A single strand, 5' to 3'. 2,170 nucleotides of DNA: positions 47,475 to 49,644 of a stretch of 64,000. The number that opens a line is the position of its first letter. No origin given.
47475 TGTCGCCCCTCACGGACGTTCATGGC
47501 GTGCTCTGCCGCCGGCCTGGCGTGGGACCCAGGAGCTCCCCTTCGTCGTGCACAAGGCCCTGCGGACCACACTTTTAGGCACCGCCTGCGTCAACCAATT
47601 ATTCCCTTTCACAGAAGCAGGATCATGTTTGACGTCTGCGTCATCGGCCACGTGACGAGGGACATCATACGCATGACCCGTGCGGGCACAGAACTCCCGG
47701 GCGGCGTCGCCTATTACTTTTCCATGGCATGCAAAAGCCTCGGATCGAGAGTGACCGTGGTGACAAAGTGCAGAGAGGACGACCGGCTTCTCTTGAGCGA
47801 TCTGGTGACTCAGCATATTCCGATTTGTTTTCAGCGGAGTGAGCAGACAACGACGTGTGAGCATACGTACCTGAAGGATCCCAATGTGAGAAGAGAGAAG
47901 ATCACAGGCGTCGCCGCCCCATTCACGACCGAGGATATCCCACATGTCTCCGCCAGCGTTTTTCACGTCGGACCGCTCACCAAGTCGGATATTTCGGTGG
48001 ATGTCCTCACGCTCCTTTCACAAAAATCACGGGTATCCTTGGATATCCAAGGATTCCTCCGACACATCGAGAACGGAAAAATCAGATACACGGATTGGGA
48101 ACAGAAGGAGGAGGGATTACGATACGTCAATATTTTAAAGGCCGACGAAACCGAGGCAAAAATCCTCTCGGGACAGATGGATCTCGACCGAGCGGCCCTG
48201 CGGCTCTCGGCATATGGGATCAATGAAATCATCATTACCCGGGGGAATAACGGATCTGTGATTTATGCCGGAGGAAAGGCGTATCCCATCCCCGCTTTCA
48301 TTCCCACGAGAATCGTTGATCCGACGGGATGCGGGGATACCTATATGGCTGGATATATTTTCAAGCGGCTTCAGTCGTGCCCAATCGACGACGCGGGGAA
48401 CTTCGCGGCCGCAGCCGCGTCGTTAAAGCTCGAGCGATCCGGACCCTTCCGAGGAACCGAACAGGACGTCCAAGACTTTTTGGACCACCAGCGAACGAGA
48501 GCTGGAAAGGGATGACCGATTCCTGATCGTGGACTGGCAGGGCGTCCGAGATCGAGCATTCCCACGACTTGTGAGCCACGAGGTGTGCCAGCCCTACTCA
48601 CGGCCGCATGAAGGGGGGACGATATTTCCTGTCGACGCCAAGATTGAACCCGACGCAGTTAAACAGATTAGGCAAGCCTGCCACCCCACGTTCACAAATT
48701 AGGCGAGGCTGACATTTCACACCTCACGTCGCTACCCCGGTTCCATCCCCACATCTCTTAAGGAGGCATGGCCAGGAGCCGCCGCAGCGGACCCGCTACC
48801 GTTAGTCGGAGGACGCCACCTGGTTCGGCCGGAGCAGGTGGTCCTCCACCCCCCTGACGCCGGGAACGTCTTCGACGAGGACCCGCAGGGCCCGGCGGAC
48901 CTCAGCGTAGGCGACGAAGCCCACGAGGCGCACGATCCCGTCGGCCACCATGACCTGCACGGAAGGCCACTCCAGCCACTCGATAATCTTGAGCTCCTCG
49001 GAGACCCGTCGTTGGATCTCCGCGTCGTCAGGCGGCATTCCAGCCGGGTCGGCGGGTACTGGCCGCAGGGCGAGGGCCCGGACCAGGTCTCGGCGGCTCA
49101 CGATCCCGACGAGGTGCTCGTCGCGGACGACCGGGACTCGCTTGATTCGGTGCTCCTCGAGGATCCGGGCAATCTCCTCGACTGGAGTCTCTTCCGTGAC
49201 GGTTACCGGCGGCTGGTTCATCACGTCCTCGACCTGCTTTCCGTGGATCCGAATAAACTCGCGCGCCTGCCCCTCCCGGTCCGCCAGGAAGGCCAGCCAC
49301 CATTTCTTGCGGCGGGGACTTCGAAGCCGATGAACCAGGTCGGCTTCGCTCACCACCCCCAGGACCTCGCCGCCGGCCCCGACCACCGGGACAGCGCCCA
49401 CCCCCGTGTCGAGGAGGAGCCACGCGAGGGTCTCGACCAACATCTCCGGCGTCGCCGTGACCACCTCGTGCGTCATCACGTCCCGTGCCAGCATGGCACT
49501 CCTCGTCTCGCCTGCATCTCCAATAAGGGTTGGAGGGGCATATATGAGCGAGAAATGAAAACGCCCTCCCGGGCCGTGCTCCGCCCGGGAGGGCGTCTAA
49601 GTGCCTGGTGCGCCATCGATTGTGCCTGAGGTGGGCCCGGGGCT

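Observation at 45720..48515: Lower-GC islet: IPCT/DIPPS-type bifunctional enzyme paired with a PfkB kinase instead of an inositol-phosphate synthase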

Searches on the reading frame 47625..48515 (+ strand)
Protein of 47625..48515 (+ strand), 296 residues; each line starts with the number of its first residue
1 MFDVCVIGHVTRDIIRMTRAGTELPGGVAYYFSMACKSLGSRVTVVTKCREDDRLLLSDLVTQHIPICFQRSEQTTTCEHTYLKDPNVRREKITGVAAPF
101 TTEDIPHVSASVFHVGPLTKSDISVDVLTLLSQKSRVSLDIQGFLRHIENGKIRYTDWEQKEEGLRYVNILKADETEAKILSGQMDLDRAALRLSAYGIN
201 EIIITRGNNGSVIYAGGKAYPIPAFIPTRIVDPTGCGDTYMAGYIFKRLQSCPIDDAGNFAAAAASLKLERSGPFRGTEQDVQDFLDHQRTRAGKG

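Call 17: find_homologous_proteins(query=window:47625-48515:+)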
Query window:47625-48515:+ (296 aa): 794 proteins with E <= 0.001 among 1545 candidates; the best 120 are listed.
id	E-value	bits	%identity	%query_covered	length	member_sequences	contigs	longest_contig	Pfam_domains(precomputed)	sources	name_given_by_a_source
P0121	1.2e-196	670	100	100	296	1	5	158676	PF00294.30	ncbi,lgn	ncbi:MAG: PfkB family carbohydrate kinase [Candidatus Methylomirabilales bacterium]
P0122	3.4e-130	451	65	100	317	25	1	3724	PF00294.30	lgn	-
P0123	2.9e-126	439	63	100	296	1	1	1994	PF00294.30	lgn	-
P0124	5.3e-121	421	62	99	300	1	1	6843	PF00294.30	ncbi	ncbi:MAG: PfkB family carbohydrate kinase [Candidatus Binatia bacterium]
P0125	4.1e-115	402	62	98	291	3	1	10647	PF00294.30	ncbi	ncbi:MAG: PfkB family carbohydrate kinase [Candidatus Binatia bacterium]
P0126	1.8e-114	400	62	98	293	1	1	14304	PF00294.30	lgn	-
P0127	6.8e-113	395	59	98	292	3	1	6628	PF00294.30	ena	-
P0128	6.8e-113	395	62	98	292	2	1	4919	PF00294.30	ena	-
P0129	2.4e-112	393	60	97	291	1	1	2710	PF00294.30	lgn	-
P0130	2.5e-110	386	59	99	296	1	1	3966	PF00294.30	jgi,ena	-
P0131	5.2e-110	385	58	99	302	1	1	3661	PF00294.30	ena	-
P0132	2.1e-109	383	59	97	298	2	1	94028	PF00294.30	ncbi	-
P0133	8.4e-109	381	58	99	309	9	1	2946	PF00294.30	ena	-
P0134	1.1e-108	381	58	99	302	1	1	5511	PF00294.30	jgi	-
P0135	1.1e-108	381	57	99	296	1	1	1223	PF00294.30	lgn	-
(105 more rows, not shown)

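Call 27: find_related_loci(query=window:47625-48515:+, collection=metagenome_contigs, flank=8000)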
Query window:47625-48515:+ (296 aa) in metagenome_contigs; peptide patterns used: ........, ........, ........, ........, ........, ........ (x = any residue, [..] = any of these).
115 stretches matched a pattern; 31 encode a relative of the query (tblastn E <= 1e-3); 31 distinct loci.
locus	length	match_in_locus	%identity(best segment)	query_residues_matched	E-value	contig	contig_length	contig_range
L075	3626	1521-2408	65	1-296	2e-141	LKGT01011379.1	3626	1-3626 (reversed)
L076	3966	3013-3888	59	1-292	6e-123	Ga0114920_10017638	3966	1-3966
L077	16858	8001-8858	58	1-286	1e-119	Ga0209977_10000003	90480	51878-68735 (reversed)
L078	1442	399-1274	58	1-292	9e-130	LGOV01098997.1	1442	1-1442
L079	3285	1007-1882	57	1-292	2e-119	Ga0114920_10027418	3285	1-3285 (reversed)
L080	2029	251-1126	55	1-292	5e-123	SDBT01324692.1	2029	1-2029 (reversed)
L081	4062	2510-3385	55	1-292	7e-116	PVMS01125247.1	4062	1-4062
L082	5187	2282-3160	54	1-292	2e-108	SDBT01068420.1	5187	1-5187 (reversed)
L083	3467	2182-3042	55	1-287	7e-108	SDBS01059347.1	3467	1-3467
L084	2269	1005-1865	55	1-287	1e-110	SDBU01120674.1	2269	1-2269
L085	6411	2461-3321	55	1-287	5e-105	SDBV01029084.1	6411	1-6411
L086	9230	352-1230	54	1-289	4e-105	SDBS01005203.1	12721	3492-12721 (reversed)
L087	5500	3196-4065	54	1-286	8e-101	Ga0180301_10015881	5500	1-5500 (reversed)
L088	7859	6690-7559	54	1-286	1e-100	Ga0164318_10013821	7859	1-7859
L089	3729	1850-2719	54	1-286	9e-101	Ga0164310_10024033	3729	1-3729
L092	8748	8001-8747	57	1-249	6e-96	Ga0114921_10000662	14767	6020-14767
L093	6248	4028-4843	54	3-276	6e-92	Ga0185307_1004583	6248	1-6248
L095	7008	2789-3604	54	3-276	6e-92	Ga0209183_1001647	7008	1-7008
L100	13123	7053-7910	43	2-296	6e-75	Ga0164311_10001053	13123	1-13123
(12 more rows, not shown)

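Call 56: search_protein_families(library=pfam, proteins=[L077:7352-7948:+, L077:5787-6737:+, L077:9569-10465:+, L092:7443-7973:+, L092:6683-7405:+, L088:4259-6121:+, L093:2580-3542:+, L093:5011-5448:+, L085:3385-3957:+], max_evalue=0.001)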
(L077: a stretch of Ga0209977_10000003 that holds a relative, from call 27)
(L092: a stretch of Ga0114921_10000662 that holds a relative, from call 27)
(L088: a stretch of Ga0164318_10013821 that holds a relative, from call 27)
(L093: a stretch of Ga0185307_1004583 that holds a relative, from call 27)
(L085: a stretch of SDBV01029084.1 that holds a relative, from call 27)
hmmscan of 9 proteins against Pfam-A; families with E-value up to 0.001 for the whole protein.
L077:7352-7948:+ (198 aa): 0 families

L077:5787-6737:+ (316 aa): 0 families

L077:9569-10465:+ (298 aa): 5 families
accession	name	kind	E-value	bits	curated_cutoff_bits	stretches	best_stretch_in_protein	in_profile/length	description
PF07719.23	TPR_2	-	3.5e-08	33.4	27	1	220-249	4-33/34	Tetratricopeptide repeat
PF00515.34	TPR_1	-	4.7e-08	33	27.8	0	220-249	4-33/34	Tetratricopeptide repeat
PF13181.12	TPR_8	-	5.8e-08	32.7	25.7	0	222-249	6-33/34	Tetratricopeptide repeat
PF14559.12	TPR_19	-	4.3e-05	24.2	25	0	234-286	8-61/68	Tetratricopeptide repeat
PF13431.12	TPR_17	-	0.0002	21.8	24.4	0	239-270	1-32/34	Tetratricopeptide repeat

L092:7443-7973:+ (176 aa): 6 families
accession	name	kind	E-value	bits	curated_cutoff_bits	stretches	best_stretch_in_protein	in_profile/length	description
PF01381.28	HTH_3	-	6.3e-15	55.4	23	1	120-170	1-51/55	Helix-turn-helix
PF13560.12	HTH_31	-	9.1e-09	35.9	27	1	115-169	1-56/64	Helix-turn-helix domain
PF12844.13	HTH_19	-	1.6e-08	34.8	30.2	1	119-169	3-53/64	Helix-turn-helix domain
PF13443.12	HTH_26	-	5.3e-06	27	22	1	124-171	6-54/63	Cro/C1-type HTH DNA-binding domain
PF13744.12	HTH_37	-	4.2e-05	23.7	27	1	120-176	23-80/80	Helix-turn-helix domain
PF13413.12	HTH_25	-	7.2e-05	23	24.6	1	121-151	3-33/62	Helix-turn-helix domain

L092:6683-7405:+ (240 aa): 1 family
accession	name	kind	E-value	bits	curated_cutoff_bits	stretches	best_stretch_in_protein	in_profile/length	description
PF08843.17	AbiEii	-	1.3e-13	51.9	22.5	1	22-232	14-211/238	Nucleotidyl transferase AbiEii toxin, Type IV TA system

L088:4259-6121:+ (620 aa): 3 families
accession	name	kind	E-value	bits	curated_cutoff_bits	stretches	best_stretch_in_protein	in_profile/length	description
PF02492.25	cobW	-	2e-40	138.7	20.7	1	313-485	2-179/180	CobW/HypB/UreG, nucleotide-binding domain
PF07683.19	CobW_C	-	4e-16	59.1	22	1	530-614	1-91/94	Cobalamin synthesis protein cobW C-terminal domain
PF23319.1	CobW_C_DAAF9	-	0.00015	22.1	27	1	532-571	2-50/69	DAAF9 CobW_C-like domain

L093:2580-3542:+ (320 aa): 1 family
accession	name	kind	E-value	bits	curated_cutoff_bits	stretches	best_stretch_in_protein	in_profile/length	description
PF00474.23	SSF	-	4.4e-37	128.3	22.8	1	33-301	1-258/406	Sodium:solute symporter family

L093:5011-5448:+ (145 aa): 3 families
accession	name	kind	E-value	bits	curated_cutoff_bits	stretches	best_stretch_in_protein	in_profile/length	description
PF18765.7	Polbeta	-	1.1e-10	41.9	26.9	1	18-110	1-89/93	Polymerase beta, Nucleotidyltransferase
PF01909.29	NTP_transf_2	-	3.5e-10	40.6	21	1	15-71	3-60/93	Nucleotidyltransferase domain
PF22600.2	MTPAP-like_central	-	2.6e-05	24.8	27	1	9-71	21-82/139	Poly(A) RNA polymerase, mitochondrial-like, central palm domain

L085:3385-3957:+ (190 aa): 0 families

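Call 71: search_solved_structures(query=window:47625-48515:+, max_evalue=1e-10, show_alignments=4)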
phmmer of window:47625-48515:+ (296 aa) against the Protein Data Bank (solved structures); distinct sequences matched with E-value up to 1e-10: 7.
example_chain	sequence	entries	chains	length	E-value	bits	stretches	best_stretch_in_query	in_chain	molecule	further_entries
1vk4_A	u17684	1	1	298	2.8e-39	138.3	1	5-279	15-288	PfkB Carbohydrate kinase TM0415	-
5ysp_A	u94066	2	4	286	2.8e-39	138.3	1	5-279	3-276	TM0415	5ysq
7e4l_A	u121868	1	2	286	2.6e-38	135.1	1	5-279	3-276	PfkB domain-containing protein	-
3w4s_A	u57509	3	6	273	5.9e-15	58.5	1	5-271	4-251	Carbohydrate/pyrimidine kinase, PfkB family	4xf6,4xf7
3kd6_A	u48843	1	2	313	2.8e-12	49.7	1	162-287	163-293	Carbohydrate kinase, PfkB family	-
4x8f_A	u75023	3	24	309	9.6e-12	48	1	161-286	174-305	Ribokinase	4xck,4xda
2c49_A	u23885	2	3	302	7.2e-11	45.1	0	199-273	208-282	SUGAR KINASE MJ0406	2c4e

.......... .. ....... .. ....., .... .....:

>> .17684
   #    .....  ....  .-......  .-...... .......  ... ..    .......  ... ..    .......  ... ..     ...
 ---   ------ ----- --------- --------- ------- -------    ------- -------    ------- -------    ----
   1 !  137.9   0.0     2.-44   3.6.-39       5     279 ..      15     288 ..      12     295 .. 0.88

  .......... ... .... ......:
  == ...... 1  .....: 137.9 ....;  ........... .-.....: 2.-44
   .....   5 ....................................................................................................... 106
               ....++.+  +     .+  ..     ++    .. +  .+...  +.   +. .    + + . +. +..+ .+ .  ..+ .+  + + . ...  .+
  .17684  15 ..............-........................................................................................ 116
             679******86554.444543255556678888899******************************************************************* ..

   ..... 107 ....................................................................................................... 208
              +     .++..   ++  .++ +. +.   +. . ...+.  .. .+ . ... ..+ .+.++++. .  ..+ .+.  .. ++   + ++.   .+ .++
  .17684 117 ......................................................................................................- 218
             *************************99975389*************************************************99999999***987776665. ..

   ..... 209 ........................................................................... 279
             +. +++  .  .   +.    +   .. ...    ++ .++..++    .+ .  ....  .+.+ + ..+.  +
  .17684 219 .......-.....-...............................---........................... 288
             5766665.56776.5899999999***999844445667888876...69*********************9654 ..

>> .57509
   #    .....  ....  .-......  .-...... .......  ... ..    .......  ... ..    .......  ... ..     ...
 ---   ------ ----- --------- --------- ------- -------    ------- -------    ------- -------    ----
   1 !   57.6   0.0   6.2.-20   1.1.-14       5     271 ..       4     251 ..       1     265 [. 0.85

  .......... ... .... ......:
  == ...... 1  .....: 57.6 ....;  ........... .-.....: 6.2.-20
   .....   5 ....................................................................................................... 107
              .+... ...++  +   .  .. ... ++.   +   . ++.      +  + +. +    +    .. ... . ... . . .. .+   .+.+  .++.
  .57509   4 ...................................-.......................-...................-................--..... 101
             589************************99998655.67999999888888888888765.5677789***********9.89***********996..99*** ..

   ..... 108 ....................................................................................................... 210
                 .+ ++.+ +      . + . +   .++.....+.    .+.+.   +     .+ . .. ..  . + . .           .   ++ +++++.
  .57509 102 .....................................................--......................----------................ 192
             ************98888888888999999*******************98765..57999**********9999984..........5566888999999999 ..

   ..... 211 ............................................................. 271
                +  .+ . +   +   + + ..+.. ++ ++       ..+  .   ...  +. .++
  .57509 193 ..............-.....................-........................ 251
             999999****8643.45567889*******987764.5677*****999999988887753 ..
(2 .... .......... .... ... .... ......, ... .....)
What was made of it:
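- Closest known: MI3K_TK. Different: It is much more distant in sequence (E 5.9e-15, call 71).
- TM0415 matches at E 2.8e-39 and MI3K_TK at 5.9e-15 (call 71).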

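Call 90: predict_structure(alignment_id=A2)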
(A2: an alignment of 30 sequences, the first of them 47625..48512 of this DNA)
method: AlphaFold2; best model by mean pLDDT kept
length: 296 residues; sequences in the alignment: 30
mean_pLDDT: 94.8   pTM: 0.93
mean pLDDT of the five models: 94.8, 94.2, 93.9, 93.2, 93.1
residues with pLDDT >= 90: 260; 70-90: 32; 50-70: 2; < 50: 2
segments of 3 or more residues with pLDDT < 50: none
pLDDT, mean of each block of 10 residues (from residue 1): 97 89 95 99 98 98 98 97 82 94 95 96 96 98 93 93 98 98 97 98 95 97 93 94 99 98 97 95 94 59
secondary structure, 60 per line:
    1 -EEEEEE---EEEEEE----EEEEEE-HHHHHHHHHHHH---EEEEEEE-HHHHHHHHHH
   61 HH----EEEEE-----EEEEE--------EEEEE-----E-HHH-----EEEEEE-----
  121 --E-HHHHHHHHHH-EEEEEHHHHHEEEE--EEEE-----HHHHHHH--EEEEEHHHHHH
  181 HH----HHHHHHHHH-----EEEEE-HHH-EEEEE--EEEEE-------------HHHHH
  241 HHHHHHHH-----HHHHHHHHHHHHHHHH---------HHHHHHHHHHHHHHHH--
elements in order: E2-7 E11-16 E21-26 H28-39 E43-49 H51-62 E67-71 E77-81 E90-94 E110-115 H125-134 E136-140 H141-145 E146-149 E152-155 H161-167 E170-174 H175-182 H187-195 E201-205 E211-215 E218-222 H236-248 H254-269 H279-294

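Call 92: search_protein_families(library=pfam, proteins=[L100:4964-5794:-, L100:3945-4967:-, L100:9162-10106:-, L100:10021-11571:-], max_evalue=0.0001)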
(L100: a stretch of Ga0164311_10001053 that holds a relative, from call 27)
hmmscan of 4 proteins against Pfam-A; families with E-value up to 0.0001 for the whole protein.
L100:4964-5794:- (276 aa): 1 family
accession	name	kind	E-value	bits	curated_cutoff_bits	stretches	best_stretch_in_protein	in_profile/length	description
PF01791.15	DeoC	-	3.3e-28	99.3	23.8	1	36-243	2-229/229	DeoC/LacD family aldolase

L100:3945-4967:- (340 aa): 3 families
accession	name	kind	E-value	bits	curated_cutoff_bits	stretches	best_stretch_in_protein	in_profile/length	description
PF08240.17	ADH_N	-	1.2e-28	99.8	23.5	1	23-122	1-97/104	Alcohol dehydrogenase GroES-like domain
PF00107.32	ADH_zinc_N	-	1.5e-24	86.9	31.8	1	173-301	3-128/129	Zinc-binding dehydrogenase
PF16912.11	Glu_dehyd_C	-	5.4e-10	39.5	34.9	1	154-340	25-211/211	Glucose dehydrogenase C-terminus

L100:9162-10106:- (314 aa): 2 families
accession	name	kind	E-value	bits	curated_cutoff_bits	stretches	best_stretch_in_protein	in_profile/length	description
PF01564.23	Spermine_synth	-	6.2e-53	179.5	22.9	1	97-269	3-182/186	Spermine/spermidine synthase domain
PF13649.12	Methyltransf_25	-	9.3e-06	26.7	27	0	116-198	1-79/97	Methyltransferase domain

L100:10021-11571:- (516 aa): 0 families

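Call 93: fold_search(model_id=the predicted structure, library=pdb)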
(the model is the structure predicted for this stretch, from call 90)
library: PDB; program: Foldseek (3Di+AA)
matches with E <= 10: 1469; with E <= 0.001: 407
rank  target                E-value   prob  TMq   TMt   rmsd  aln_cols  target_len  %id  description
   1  5ysq_B                2.6e-27  1.00  0.85  0.89   2.5       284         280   30  Sulfate-complex structure of a pyrophosphate-dependent kinase in the ribokinase family provides insight into the donor (released 2018-05-16)
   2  7e4l_B                3.8e-26  1.00  0.84  0.89   2.7       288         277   28  Conversion of pyrophosphate-dependent myo-inositol-1 kinase into myo-inositol-3 kinase by N78L/S89L mutation (released 2021-05-05)
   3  5ysp_A                9.1e-26  1.00  0.85  0.91   2.2       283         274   29  Pyrophosphate-dependent kinase in the ribokinase family complexed with a pyrophosphate analog and myo-inositol (released 2018-05-16)
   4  1vk4                  1.7e-25  1.00  0.83  0.86   2.7       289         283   28  Crystal structure of PfkB Carbohydrate kinase (TM0415) from Thermotoga maritima at 1.91 A resolution (released 2004-05-04)
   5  7e4l_A                5.0e-25  1.00  0.85  0.90   2.5       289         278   29  Conversion of pyrophosphate-dependent myo-inositol-1 kinase into myo-inositol-3 kinase by N78L/S89L mutation (released 2021-05-05)
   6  5ysq_A                1.3e-24  1.00  0.84  0.88   2.2       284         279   29  Sulfate-complex structure of a pyrophosphate-dependent kinase in the ribokinase family provides insight into the donor (released 2018-05-16)
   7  5ysp_B                1.8e-24  1.00  0.82  0.87   2.8       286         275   28  Pyrophosphate-dependent kinase in the ribokinase family complexed with a pyrophosphate analog and myo-inositol (released 2018-05-16)
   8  3w4s_A                2.1e-20  1.00  0.78  0.84   3.0       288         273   27  Myo-inositol kinase from Thermococcus kodakarensis (released 2013-06-12)
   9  4x8f_A                5.6e-20  1.00  0.77  0.75   3.9       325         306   22  Vibrio cholerae O395 Ribokinase in apo form (released 2015-01-21)
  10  6ilr_B                1.4e-19  1.00  0.79  0.75   3.3       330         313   19  Structure of Arabidopsis thaliana Ribokinase in unligand form (released 2019-03-13)
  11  6ilr_A                1.6e-19  1.00  0.76  0.73   3.6       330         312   19  Structure of Arabidopsis thaliana Ribokinase in unligand form (released 2019-03-13)
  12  1vm7_A                2.6e-19  1.00  0.76  0.75   3.9       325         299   18  Crystal structure of Ribokinase (TM0960) from Thermotoga maritima at 2.15 A resolution (released 2004-09-21)
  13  1rkd                  4.1e-19  1.00  0.76  0.74   3.8       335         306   20  E. COLI RIBOKINASE COMPLEXED WITH RIBOSE AND ADP (released 1998-03-04)
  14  2dcn_A                5.5e-19  1.00  0.80  0.77   3.6       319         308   18  Crystal structure of 2-keto-3-deoxygluconate kinase from Sulfolobus tokodaii complexed with 2-keto-6-phosphogluconate  (released 2006-01-31)
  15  2c49_B                5.5e-19  1.00  0.77  0.77   3.7       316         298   20  Crystal Structure of Methanocaldococcus jannaschii Nucleoside Kinase - An Archaeal Member of the Ribokinase Family (released 2006-08-30)
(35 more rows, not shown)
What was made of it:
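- On myo-Inositol kinases of the ribokinase/PfkB family (TM0415, MI3K_TK): Foldseek ranks 1-8 are all TM0415 or MI3K_TK entries, and the ribokinases follow from rank 9 (call 93). phmmer gives the same order (call 71).
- Closest known: MI3K_TK. Same: It is the second-best structural match, with TM 0.78-0.85 (call 93).
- The eight best Foldseek hits are all TM0415 or MI3K_TK entries (TM up to 0.91), ahead of the ribokinases (calls 90, 93). Positions 78 and 89 are the ones mutated in PDB 7E4L, described as 'Conversion of pyrophosphate-dependent myo-inositol-1 kinase into myo-inositol-3 kinase by N78L/S89L mutation' (calls 71, 93).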

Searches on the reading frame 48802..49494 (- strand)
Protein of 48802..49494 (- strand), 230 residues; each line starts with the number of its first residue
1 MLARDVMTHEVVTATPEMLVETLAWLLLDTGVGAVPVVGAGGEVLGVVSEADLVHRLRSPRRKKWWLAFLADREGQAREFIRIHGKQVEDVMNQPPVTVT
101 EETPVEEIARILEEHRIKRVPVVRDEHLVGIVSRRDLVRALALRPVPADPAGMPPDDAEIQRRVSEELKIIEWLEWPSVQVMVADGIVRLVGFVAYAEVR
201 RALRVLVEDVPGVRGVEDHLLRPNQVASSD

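Call 5: search_protein_families(library=pfam, proteins=[window:48802-49494:-], max_evalue=0.01)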
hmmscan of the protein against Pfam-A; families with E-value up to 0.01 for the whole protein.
window:48802-49494:- (230 aa): 2 families
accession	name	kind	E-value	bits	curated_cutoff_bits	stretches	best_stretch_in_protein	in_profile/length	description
PF00571.33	CBS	-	8.8e-33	112.8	24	2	88-142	1-56/57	CBS domain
PF04972.22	BON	-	5.7e-09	36.6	27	1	156-220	1-65/69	BON domain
